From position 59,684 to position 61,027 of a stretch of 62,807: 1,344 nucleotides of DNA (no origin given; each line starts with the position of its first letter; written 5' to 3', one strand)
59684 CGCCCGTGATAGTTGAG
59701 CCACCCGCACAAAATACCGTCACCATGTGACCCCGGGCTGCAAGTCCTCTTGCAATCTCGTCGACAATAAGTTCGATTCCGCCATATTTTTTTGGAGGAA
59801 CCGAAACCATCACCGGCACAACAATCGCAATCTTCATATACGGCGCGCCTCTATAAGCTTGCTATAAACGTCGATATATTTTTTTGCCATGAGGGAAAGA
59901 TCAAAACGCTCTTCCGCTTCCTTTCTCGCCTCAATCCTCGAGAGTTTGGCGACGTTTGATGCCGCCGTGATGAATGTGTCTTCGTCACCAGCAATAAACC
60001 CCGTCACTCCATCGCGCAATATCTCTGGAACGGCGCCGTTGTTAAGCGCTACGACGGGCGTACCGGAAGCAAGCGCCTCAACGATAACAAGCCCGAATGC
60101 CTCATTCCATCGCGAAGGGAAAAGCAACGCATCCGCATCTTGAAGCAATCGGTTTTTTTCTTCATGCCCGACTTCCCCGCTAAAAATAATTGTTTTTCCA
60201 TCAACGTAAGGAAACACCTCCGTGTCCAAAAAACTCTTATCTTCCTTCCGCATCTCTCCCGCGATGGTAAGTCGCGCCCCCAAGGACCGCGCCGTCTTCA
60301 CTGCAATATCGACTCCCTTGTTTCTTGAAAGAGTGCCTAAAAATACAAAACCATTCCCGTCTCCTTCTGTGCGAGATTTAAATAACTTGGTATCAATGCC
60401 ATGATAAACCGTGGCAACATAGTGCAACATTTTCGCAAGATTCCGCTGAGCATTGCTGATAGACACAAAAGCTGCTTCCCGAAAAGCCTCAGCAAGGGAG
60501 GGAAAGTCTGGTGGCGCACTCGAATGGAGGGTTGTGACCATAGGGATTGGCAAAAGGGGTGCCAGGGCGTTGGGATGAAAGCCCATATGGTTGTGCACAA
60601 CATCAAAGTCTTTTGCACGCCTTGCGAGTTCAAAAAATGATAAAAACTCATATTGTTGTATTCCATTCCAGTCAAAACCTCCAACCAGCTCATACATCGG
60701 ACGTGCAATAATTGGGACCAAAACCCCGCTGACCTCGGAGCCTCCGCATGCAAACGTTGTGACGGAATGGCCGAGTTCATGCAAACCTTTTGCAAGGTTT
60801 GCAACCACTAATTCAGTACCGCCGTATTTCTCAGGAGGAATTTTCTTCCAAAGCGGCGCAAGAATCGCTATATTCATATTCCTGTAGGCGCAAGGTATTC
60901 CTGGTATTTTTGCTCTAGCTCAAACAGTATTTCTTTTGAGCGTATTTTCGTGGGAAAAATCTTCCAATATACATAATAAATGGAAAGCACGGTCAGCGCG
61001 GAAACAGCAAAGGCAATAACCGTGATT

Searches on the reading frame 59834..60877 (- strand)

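Call 60: search_protein_families(library=pfam, proteins=[window:59834-60877:-], max_evalue=0.0001)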
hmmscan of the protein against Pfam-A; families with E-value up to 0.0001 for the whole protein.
window:59834-60877:- (347 aa): 5 families
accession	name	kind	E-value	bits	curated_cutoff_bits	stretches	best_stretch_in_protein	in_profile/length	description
PF00534.26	Glycos_transf_1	-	5.9e-26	91.5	26.4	1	163-301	4-144/172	Glycosyl transferases group 1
PF13692.12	Glyco_trans_1_4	-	4.2e-23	82.6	27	1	177-308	4-138/142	Glycosyl transferases group 1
PF13439.12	Glyco_transf_4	-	4.8e-15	56.4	28.5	1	18-163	1-168/170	Glycosyltransferase Family 4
PF13579.12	Glyco_trans_4_4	-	8.9e-09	36.3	29.7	1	19-129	1-113/158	Glycosyl transferase 4-like domain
PF20706.3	GT4-conflict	-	2.3e-07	30.6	26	1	178-293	201-326/385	Family 4 Glycosyltransferase in conflict systems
